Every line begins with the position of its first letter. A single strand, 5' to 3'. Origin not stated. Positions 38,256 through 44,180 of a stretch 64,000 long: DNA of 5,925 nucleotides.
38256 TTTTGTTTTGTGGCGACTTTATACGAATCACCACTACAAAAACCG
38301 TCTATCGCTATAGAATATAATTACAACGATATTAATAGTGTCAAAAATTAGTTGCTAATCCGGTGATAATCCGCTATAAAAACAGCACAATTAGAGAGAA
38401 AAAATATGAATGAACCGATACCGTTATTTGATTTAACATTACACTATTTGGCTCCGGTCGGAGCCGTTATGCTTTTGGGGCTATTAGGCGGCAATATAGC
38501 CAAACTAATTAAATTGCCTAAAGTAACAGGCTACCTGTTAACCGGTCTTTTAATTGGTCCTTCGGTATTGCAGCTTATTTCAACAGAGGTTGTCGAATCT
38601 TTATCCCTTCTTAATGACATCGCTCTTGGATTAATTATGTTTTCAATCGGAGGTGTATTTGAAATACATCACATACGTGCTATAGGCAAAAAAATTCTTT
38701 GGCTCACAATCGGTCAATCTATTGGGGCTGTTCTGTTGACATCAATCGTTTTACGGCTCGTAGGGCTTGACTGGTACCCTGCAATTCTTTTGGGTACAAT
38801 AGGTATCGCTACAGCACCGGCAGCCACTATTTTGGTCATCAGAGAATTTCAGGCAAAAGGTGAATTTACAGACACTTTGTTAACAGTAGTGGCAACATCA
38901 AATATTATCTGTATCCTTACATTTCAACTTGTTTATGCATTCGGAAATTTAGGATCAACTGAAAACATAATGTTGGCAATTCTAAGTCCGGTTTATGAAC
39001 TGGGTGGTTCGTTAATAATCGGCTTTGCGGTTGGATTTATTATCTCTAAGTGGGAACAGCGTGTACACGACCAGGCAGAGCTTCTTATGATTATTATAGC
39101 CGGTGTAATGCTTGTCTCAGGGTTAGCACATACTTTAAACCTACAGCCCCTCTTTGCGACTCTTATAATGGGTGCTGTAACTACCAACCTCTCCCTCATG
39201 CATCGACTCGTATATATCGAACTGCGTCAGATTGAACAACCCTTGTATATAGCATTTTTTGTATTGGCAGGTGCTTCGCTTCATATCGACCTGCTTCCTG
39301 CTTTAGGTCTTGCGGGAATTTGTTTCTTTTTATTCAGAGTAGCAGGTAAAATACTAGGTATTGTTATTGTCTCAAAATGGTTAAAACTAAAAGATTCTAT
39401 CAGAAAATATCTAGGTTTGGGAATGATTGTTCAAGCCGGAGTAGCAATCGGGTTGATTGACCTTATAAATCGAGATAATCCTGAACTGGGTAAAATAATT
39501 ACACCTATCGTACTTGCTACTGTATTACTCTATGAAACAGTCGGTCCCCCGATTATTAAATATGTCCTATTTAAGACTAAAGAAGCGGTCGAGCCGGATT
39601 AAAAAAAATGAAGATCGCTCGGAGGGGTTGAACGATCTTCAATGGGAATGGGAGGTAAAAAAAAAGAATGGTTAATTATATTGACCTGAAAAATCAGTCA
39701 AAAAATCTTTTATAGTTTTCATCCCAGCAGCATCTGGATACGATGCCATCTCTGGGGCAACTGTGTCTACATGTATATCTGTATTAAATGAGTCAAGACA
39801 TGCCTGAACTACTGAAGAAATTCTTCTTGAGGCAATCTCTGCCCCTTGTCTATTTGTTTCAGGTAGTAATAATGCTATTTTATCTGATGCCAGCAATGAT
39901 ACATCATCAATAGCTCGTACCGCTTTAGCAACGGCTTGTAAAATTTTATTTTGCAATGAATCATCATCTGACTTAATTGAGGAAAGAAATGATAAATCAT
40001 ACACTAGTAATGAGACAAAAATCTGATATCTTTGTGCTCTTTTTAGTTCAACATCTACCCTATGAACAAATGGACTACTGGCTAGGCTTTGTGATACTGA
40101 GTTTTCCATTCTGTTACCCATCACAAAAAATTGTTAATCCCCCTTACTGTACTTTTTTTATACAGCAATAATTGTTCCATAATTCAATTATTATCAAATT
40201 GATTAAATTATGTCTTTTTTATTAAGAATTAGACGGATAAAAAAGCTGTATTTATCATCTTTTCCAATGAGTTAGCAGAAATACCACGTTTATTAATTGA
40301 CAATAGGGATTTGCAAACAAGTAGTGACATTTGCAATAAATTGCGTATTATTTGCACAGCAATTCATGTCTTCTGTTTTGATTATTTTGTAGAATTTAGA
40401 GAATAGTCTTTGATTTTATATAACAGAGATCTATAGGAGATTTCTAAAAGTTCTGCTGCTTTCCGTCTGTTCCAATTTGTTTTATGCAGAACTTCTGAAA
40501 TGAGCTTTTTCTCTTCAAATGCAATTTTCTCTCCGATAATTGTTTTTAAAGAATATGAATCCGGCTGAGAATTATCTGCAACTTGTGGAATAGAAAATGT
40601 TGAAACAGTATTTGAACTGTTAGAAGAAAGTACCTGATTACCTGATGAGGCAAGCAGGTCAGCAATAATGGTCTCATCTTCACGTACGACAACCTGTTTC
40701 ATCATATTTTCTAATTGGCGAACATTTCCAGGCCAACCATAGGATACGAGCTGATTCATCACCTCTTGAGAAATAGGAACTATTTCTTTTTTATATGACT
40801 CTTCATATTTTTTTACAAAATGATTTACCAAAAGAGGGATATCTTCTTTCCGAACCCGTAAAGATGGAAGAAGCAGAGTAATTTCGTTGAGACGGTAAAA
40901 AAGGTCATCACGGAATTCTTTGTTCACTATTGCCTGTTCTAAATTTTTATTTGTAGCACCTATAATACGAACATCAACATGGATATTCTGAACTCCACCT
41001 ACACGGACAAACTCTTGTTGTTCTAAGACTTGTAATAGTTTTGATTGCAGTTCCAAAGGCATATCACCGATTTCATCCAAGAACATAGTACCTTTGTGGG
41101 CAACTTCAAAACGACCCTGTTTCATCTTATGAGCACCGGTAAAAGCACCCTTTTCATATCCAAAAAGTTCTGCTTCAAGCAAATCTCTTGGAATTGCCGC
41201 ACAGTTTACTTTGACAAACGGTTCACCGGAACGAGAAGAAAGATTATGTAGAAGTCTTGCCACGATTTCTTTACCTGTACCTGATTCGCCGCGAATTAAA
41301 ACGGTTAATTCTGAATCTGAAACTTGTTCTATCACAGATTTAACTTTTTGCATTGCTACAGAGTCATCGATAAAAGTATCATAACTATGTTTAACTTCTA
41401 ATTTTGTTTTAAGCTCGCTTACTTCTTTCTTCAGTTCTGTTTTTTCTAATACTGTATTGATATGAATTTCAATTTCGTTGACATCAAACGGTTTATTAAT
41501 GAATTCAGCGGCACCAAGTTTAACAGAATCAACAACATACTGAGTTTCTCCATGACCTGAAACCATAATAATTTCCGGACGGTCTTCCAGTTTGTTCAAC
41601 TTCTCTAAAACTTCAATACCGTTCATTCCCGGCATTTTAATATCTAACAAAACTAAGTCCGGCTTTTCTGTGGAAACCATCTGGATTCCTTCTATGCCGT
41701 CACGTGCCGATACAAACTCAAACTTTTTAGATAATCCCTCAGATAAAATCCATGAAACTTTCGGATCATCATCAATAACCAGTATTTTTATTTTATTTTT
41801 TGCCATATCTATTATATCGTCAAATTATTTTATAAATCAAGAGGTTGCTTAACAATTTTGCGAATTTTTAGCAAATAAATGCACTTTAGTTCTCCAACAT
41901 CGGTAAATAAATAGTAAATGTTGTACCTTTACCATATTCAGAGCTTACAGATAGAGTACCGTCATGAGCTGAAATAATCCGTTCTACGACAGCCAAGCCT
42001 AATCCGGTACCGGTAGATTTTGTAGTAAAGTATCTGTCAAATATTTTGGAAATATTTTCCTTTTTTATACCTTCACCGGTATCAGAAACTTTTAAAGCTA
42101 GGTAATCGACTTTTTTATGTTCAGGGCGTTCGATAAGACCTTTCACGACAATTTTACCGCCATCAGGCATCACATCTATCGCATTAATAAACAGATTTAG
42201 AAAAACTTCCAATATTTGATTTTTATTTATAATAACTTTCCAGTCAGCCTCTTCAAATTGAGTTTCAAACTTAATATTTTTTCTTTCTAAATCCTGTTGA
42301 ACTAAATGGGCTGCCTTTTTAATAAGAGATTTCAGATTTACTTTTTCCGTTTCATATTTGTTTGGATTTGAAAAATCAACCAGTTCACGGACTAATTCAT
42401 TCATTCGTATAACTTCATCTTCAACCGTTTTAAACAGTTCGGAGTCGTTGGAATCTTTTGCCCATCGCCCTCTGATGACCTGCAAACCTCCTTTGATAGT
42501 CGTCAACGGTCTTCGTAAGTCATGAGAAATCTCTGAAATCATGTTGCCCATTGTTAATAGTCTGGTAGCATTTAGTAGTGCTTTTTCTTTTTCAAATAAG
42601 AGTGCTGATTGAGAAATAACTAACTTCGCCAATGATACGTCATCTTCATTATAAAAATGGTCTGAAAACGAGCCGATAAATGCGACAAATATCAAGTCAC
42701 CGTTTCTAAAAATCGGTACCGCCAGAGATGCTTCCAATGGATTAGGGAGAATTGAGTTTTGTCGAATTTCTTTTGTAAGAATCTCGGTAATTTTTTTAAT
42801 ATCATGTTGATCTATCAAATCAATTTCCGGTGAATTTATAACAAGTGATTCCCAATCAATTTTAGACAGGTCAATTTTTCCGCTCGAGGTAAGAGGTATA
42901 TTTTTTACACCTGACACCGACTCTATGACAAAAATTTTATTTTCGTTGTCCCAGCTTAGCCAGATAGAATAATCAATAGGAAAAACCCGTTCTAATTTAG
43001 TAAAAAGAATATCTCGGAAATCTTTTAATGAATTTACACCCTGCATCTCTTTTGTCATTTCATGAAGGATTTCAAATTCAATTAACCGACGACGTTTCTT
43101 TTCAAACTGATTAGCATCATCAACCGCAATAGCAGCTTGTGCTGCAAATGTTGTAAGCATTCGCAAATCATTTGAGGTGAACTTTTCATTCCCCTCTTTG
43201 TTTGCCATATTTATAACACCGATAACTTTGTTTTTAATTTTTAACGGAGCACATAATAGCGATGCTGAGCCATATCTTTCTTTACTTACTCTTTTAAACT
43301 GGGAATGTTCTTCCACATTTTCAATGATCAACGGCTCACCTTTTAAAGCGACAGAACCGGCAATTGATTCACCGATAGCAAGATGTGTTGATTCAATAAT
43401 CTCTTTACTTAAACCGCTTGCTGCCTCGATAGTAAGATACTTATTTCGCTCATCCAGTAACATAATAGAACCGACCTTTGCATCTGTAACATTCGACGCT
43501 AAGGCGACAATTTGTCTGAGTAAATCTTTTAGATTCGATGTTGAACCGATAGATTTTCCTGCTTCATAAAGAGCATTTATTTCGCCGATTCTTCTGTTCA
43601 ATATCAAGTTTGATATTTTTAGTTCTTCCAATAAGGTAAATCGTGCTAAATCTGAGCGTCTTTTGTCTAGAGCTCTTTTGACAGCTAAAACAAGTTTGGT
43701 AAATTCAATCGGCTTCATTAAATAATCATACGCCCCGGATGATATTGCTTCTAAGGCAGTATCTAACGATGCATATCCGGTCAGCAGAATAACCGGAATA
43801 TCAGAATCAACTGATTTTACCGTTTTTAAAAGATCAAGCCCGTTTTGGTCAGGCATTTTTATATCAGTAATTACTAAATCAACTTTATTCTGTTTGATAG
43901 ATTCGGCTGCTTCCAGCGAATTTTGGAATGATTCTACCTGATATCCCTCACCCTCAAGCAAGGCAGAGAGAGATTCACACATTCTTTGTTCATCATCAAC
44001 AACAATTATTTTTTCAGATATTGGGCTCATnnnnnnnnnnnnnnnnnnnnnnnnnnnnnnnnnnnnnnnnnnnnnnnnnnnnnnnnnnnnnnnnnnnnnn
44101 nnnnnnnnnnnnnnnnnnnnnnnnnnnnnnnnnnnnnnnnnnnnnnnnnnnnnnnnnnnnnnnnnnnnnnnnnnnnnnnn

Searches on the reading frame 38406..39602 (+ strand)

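Call 43: search_protein_families(library=pfam, proteins=[window:38406-39602:+], max_evalue=0.00001)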
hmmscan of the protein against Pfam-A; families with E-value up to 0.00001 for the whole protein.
window:38406-39602:+ (398 aa): 1 family
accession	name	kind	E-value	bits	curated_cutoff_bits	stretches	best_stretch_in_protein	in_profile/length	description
PF00999.27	Na_H_Exchanger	-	2.4e-33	116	26.2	1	23-376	5-365/375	Sodium/hydrogen exchanger, transmembrane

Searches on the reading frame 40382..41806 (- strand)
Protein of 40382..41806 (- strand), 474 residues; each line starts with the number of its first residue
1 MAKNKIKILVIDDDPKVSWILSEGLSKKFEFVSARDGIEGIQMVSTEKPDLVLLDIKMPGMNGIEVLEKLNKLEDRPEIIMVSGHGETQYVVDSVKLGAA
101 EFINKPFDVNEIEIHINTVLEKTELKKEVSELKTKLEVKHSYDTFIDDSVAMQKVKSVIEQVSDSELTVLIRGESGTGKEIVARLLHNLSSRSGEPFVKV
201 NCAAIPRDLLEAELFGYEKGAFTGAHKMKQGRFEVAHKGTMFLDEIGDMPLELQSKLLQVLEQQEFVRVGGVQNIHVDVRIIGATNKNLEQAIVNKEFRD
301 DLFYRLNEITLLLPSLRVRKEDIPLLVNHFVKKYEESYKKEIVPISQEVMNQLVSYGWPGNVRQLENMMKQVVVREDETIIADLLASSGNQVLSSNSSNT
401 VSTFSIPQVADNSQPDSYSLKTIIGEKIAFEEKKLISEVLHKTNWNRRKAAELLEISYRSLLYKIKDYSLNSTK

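Call 43: search_protein_families(library=pfam, proteins=[window:40382-41806:-], max_evalue=0.00001)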
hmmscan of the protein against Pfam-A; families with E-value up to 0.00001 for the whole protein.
window:40382-41806:- (474 aa): 6 families
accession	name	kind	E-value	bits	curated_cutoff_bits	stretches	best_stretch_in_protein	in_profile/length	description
PF00158.32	Sigma54_activat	-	5.3e-71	238.2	20.2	1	147-311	3-167/168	Sigma-54 interaction domain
PF00072.30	Response_reg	-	6.2e-27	94.4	30.2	1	8-116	1-110/111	Response regulator receiver domain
PF14532.12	Sigma54_activ_2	-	2.6e-22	80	25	1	149-316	4-138/138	Sigma-54 interaction domain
PF25601.1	AAA_lid_14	-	3.6e-22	78.4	27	1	317-381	1-65/87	AAA+ ATPase lid domain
PF02954.25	HTH_8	-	3.5e-11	43.1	22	1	431-468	5-42/42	Bacterial regulatory protein, Fis family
PF07728.20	AAA_5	-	8.7e-08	32.7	22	1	169-289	2-125/139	AAA domain (dynein-related subfamily)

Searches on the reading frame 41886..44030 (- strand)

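Call 43: search_protein_families(library=pfam, proteins=[window:41886-44030:-], max_evalue=0.00001)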
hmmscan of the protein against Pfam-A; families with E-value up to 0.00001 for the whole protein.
window:41886-44030:- (714 aa): 6 families
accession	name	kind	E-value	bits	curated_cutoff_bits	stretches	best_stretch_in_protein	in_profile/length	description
PF00072.30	Response_reg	-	5e-31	107.6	30.2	1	8-117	1-110/111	Response regulator receiver domain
PF13185.12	GAF_2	-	3.1e-30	105.6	28.6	1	165-304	2-136/136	GAF domain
PF02518.31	HATPase_c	-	1.1e-24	87.4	26.4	1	604-711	4-109/111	Histidine kinase-, DNA gyrase B-, and HSP90-like ATPase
PF01590.32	GAF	-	1.6e-22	80.9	22.4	1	166-303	1-133/133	GAF domain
PF13492.12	GAF_3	-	1.8e-17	64.4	27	1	166-304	1-128/129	GAF domain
PF00512.31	HisKA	-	2.6e-12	47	26.9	1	494-555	2-62/66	His Kinase A (phospho-acceptor) domain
